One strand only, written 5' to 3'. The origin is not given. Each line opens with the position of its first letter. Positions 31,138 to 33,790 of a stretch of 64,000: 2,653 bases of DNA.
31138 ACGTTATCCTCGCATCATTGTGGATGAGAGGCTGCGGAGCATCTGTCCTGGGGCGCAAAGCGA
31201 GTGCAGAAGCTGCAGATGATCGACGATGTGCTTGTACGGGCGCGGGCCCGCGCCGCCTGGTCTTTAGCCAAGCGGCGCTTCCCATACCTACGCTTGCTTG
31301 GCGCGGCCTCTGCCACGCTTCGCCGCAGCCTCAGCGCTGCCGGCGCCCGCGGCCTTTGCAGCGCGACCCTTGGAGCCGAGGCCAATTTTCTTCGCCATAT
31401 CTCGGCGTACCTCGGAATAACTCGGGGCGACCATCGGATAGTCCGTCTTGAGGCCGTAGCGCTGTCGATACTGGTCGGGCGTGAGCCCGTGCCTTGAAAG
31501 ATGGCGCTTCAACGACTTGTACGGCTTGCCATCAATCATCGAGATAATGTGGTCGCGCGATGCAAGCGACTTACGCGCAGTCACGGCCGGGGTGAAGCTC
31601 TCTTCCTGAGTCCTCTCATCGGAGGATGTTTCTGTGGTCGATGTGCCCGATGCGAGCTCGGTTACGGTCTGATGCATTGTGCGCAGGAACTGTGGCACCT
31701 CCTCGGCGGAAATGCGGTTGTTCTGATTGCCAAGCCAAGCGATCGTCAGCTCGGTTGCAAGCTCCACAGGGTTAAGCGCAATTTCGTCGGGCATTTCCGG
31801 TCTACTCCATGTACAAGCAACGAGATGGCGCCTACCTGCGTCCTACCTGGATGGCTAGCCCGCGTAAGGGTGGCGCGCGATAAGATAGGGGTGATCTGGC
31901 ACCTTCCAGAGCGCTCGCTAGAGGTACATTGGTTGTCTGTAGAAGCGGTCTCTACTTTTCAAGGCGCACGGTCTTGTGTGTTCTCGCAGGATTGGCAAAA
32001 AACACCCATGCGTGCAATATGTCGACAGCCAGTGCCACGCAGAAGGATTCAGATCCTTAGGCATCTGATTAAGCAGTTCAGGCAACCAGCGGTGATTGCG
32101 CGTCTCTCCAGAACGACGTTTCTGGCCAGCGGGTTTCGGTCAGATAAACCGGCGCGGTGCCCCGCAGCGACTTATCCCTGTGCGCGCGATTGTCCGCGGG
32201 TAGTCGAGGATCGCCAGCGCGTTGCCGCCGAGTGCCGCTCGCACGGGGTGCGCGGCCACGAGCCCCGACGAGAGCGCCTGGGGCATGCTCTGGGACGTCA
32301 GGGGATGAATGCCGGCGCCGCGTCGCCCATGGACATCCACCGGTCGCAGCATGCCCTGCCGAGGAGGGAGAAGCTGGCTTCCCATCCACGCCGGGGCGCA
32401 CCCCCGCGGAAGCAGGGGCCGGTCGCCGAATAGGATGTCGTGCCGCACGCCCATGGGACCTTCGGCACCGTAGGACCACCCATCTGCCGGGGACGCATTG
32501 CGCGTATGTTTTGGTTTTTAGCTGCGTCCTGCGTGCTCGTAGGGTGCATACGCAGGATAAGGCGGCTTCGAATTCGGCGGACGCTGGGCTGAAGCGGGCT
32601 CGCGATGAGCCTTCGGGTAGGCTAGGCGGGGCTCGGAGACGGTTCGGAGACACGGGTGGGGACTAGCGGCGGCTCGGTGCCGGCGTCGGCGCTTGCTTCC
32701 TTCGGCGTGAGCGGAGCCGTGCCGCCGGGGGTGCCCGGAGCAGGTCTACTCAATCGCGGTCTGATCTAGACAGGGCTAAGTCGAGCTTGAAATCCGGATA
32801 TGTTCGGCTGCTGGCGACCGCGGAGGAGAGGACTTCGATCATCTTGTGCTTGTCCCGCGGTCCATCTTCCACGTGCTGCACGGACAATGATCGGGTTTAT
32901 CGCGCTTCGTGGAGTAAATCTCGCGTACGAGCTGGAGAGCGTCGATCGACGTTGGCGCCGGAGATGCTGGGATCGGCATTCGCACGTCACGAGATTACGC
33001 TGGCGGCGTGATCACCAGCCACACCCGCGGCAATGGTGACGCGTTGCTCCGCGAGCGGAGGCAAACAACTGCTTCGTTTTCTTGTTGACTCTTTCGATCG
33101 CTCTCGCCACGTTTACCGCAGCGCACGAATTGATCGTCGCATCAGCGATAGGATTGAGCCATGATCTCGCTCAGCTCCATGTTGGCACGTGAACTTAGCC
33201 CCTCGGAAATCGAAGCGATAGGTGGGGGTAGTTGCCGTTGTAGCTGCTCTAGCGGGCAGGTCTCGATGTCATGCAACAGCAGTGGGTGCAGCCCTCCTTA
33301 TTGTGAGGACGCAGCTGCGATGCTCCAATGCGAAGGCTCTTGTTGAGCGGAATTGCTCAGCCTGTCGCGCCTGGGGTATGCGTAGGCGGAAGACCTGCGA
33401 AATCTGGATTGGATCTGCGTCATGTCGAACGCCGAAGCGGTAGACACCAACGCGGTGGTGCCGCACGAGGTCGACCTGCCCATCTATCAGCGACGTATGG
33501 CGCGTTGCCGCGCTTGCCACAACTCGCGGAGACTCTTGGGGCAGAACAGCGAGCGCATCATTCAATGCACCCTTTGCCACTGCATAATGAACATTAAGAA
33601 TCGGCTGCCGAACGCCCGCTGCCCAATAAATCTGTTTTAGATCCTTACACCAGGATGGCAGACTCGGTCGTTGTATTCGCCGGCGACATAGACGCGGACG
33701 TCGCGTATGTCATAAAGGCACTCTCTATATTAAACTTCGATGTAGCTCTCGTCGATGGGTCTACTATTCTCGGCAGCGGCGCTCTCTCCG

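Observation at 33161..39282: RiPP cluster combining an ATP-grasp ligase with a double-glycine, 8-Cys precursor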

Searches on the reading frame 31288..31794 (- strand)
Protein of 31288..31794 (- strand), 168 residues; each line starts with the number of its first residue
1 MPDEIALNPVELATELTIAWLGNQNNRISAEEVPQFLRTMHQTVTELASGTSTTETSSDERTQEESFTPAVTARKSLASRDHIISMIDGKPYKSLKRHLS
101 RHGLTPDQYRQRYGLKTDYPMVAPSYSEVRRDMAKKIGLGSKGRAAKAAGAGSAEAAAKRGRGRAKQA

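Call 12: search_protein_families(library=pfam, proteins=[window:31288-31794:-], max_evalue=0.01)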
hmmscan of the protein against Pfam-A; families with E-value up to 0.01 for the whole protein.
window:31288-31794:- (168 aa): 1 family
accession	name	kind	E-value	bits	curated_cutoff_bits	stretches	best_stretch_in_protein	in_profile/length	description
PF05443.17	ROS_MUCR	-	3.4e-38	130.9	25.4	1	10-140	3-123/123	ROS/MUCR transcriptional regulator protein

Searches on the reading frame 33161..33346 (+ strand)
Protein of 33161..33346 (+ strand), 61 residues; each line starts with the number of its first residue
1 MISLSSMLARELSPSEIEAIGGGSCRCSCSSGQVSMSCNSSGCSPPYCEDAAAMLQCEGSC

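Call 3: search_protein_families(library=pfam, proteins=[window:33161-33346:+], max_evalue=1)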
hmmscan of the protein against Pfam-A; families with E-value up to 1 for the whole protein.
window:33161-33346:+ (61 aa): 0 families

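Call 4: search_protein_families(library=ncbifam, proteins=[window:33161-33346:+], max_evalue=1)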
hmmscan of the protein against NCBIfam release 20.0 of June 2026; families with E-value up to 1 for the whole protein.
window:33161-33346:+ (61 aa): 1 family
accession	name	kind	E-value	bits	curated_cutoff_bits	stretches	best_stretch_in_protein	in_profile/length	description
TIGR04149.1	GG_sam_targ_CFB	domain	0.024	14.5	25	1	2-34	7-40/43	TIGR04149 family rSAM-modified RiPP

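Call 33: list_cluster_members(proteins=[P0002, window:33161-33346:+, window:33422-33640:+, window:34763-35932:+])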
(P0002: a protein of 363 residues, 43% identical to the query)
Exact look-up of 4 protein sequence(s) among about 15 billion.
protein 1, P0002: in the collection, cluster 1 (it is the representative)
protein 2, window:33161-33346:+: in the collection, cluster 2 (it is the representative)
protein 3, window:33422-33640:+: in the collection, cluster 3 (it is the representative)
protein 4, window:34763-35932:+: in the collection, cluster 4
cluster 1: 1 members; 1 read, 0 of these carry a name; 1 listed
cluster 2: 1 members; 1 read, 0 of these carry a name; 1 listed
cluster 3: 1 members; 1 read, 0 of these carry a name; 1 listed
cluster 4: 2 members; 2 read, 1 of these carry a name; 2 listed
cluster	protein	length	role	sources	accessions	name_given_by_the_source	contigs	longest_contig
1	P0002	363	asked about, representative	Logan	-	-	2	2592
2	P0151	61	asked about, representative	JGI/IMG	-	-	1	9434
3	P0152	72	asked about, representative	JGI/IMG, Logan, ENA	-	-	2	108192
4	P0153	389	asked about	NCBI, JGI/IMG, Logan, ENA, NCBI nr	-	-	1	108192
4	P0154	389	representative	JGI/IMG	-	hypothetical protein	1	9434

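Call 78: search_protein_families(library=pfam, proteins=[window:33161-33346:+], max_evalue=10)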
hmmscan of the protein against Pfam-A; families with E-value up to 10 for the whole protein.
window:33161-33346:+ (61 aa): 0 families

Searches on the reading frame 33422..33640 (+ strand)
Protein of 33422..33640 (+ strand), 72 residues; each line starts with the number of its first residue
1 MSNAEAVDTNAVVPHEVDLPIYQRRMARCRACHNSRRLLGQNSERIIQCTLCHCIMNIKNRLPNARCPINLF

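Call 3: search_protein_families(library=pfam, proteins=[window:33422-33640:+], max_evalue=1)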
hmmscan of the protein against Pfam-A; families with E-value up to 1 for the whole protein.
window:33422-33640:+ (72 aa): 4 families
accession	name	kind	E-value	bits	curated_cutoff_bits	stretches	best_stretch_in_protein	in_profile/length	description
PF02892.21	zf-BED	-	0.009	16.5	20.6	0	44-60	14-30/44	BED zinc finger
PF22113.1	Mtrc-MtrF_II-IV_dom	-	0.013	15.5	30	1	27-54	7-36/176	Outer membrane cytochrome MtrC/MtrF-like, domains II/IV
PF14522.11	Cytochrome_C7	-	0.016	15.5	24.8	1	26-53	43-66/67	Cytochrome c7 and related cytochrome c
PF02085.21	Cytochrom_CIII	-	0.022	15.5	22.9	1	21-56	25-56/101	Class III cytochrome C family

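Call 4: search_protein_families(library=ncbifam, proteins=[window:33422-33640:+], max_evalue=1)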
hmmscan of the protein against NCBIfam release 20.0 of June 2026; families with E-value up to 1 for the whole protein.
window:33422-33640:+ (72 aa): 4 families
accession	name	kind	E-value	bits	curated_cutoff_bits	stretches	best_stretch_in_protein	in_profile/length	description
NF004544.0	PRK05888.2-6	equivalog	0.00015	21.4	457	1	26-56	61-92/220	NADH-quinone oxidoreductase subunit NuoI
NF004542.0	PRK05888.2-3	equivalog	0.0043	16.5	248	1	27-55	66-94/203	NADH-quinone oxidoreductase subunit NuoI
TIGR03507.1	decahem_SO1788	subfamily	0.054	11.9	209.3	1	26-53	489-517/672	OmcA/MtrC family decaheme c-type cytochrome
NF041762.1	diheme_GEGP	equivalog_domain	0.07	12.3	300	1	24-58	24-60/359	GEGP motif-containing diheme protein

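Call 42: search_solved_structures(query=window:33422-33640:+, max_evalue=10, show_alignments=2)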
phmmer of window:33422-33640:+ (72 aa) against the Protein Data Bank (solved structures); distinct sequences matched with E-value up to 10: 7.
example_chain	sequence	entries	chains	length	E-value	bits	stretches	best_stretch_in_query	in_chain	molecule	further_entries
3ouq_A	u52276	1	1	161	0.054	17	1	10-46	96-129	Cytochrome c family protein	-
8oqh_A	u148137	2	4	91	0.077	16.5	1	26-70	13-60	Type 1 phosphatidylinositol 4,5-bisphosphate 4-phosphatase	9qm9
4zch_A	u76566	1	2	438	0.8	13.3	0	45-67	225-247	Tumor necrosis factor ligand superfamily member 13,Tumor necrosis factor ligand superfamil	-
3ov0_A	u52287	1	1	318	1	12.9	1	10-45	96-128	Cytochrome c family protein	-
8ydm_C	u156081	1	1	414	1.9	12.1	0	16-36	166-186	Cytochrome c-554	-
9h19_C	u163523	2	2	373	5.2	10.7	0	27-68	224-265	Photosynthetic reaction center cytochrome c subunit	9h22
2j7a_C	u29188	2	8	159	8.5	10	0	27-55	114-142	CYTOCHROME C QUINOL DEHYDROGENASE NRFH | NAPC/NIRT CYTOCHROME C FAMILY PROTEIN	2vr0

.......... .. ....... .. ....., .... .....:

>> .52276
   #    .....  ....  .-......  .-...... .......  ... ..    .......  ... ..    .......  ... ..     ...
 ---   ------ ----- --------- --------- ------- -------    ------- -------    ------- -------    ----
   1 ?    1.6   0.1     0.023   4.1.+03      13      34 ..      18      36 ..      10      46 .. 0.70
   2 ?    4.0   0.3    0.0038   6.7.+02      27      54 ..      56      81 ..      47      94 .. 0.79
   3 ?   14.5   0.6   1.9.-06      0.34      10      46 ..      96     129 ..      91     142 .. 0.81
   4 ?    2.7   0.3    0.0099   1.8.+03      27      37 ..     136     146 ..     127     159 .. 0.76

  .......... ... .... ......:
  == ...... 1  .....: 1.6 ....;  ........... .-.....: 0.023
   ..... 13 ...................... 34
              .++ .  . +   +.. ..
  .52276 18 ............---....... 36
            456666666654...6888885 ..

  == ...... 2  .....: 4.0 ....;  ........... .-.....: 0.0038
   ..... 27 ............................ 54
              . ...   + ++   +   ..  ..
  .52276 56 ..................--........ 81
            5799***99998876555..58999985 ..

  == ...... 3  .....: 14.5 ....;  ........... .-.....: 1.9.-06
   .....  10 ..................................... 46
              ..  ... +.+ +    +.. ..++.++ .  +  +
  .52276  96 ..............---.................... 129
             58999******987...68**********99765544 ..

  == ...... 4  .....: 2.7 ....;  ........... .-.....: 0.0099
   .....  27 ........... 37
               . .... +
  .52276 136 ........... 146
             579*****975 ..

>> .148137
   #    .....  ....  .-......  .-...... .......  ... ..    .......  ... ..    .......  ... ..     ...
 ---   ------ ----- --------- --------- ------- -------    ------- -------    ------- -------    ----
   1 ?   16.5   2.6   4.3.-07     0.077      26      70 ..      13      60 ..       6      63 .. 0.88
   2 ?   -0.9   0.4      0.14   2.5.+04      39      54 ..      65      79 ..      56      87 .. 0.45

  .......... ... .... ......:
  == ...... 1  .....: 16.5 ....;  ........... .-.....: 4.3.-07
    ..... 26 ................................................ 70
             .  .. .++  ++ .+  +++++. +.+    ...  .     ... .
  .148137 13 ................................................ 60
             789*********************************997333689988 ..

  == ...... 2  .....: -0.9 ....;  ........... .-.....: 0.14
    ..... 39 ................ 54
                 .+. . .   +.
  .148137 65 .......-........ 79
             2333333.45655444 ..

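Call 44: find_homologous_proteins(query=A2, max_evalue=0.01)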
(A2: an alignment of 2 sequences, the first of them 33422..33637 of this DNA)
Query A2 (2 sequences) (72 aa, profile of the alignment): 2 proteins with E <= 0.01 among 8 candidates.
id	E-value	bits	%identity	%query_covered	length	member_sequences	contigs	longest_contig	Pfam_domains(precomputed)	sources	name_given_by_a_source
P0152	2.1e-41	158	100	100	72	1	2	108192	-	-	-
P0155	1.4e-33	132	52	90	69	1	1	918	-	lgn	-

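Call 45: find_encoding_contigs(protein=P0155, flank=5000, max_places=6)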
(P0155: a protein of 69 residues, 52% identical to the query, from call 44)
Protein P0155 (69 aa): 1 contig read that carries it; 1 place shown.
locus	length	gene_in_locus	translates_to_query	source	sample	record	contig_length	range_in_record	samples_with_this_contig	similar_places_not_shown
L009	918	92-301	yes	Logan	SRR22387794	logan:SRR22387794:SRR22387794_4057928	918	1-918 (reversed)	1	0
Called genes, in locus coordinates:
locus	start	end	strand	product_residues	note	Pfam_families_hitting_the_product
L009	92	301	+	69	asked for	-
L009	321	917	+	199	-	?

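Call 78: search_protein_families(library=pfam, proteins=[window:33422-33640:+, P0155], max_evalue=10)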
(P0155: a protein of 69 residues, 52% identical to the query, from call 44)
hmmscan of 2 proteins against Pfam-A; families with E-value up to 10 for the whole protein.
window:33422-33640:+ (72 aa): 4 families
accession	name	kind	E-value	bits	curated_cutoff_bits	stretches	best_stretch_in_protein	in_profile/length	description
PF02892.21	zf-BED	-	0.009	16.5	20.6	2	44-60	14-30/44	BED zinc finger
PF22113.1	Mtrc-MtrF_II-IV_dom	-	0.013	15.5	30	1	27-54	7-36/176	Outer membrane cytochrome MtrC/MtrF-like, domains II/IV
PF14522.11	Cytochrome_C7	-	0.016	15.5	24.8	1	26-53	43-66/67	Cytochrome c7 and related cytochrome c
PF02085.21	Cytochrom_CIII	-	0.022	15.5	22.9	1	21-56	25-56/101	Class III cytochrome C family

P0155 (69 aa): 0 families

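Call 81: predict_structure(alignment_id=A5)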
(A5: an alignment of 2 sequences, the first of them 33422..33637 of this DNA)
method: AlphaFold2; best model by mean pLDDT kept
length: 72 residues; sequences in the alignment: 2
mean_pLDDT: 70.5   pTM: 0.53
mean pLDDT of the five models: 70.5, 70.4, 69.5, 67.1, 63.8
residues with pLDDT >= 90: 0; 70-90: 42; 50-70: 17; < 50: 13
segments of 3 or more residues with pLDDT < 50: 1-6
pLDDT, mean of each block of 10 residues (from residue 1): 47 51 81 85 85 84 65 51
secondary structure, 60 per line:
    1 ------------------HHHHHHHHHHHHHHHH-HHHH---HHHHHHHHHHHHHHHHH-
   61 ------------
elements in order: H19-34 H36-39 H43-59

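Call 84: fold_search(model_id=the predicted structure, library=pdb)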
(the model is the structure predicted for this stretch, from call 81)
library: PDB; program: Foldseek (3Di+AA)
matches with E <= 10: 18; with E <= 0.001: 0
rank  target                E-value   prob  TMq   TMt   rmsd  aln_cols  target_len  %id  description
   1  6k0b_G                4.1e+00  0.25  0.42  0.28   5.1        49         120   18  cryo-EM structure of archaeal Ribonuclease P with mature tRNA (released 2019-06-19)
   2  8sah_B                5.2e+00  0.08  0.29  0.11   7.8        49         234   20  Huntingtin C-HEAT domain in complex with HAP40 (released 2023-04-26)
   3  8uos_A                5.9e+00  0.23  0.45  0.53   2.7        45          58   11  Designed IL-1R antagonist IL-1Rmb80 (released 2024-08-28)
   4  2n8i_MODEL_1_A        5.9e+00  0.20  0.40  0.31   2.4        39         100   13  Solution NMR Structure of Designed Protein DA05, Northeast Structural Genomics Consortium (NESG) Target OR626 (released 2016-01-20)
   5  1elr_A                7.2e+00  0.18  0.42  0.26   2.3        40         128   12  Crystal structure of the TPR2A domain of HOP in complex with the HSP90 peptide MEEVD (released 2000-04-26)
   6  2zae_B                7.2e+00  0.14  0.40  0.31   4.5        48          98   10  Crystal structure of protein Ph1601p in complex with protein Ph1771p of archaeal ribonuclease P from Pyrococcus horiko (released 2008-10-14)
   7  5a7d_C                7.6e+00  0.15  0.45  0.11   2.5        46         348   22  Tetrameric assembly of LGN with Inscuteable (released 2016-08-03)
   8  9w2z_C                7.6e+00  0.11  0.35  0.12   3.2        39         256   10  Cryo-EM structure of complex IV on the bovine heart submitochondrial particles, IV-A (released 2026-04-01)
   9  3nmj_B                8.1e+00  0.14  0.42  0.31   4.3        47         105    6  Crystal structure of a nickel mediated dimer for the phenanthroline-modified cytochrome cb562 variant, MBP-Phen2 (released 2010-11-24)
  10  2zae_D                8.1e+00  0.13  0.40  0.31   5.2        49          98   10  Crystal structure of protein Ph1601p in complex with protein Ph1771p of archaeal ribonuclease P from Pyrococcus horiko (released 2008-10-14)
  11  3ro3_A                8.6e+00  0.20  0.46  0.22   1.8        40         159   22  crystal structure of LGN/mInscuteable complex (released 2012-03-07)
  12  3sf4_A                9.2e+00  0.13  0.41  0.10   2.3        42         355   24  Crystal structure of the complex between the conserved cell polarity proteins Inscuteable and LGN (released 2011-11-23)
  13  3q1p_B                9.2e+00  0.12  0.44  0.18   8.5        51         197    6  Crystal structure of CDP-Chase (released 2011-07-13)
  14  7qep_C3               9.2e+00  0.08  0.40  0.22   8.0        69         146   14  Cryo-EM structure of the ribosome from Encephalitozoon cuniculi (released 2022-02-09)
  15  9fks_i                9.2e+00  0.06  0.36  0.12  11.1        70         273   10  Respiratory supercomplex CIII2-CIV2 from alphaproteobacterium (released 2025-12-17)
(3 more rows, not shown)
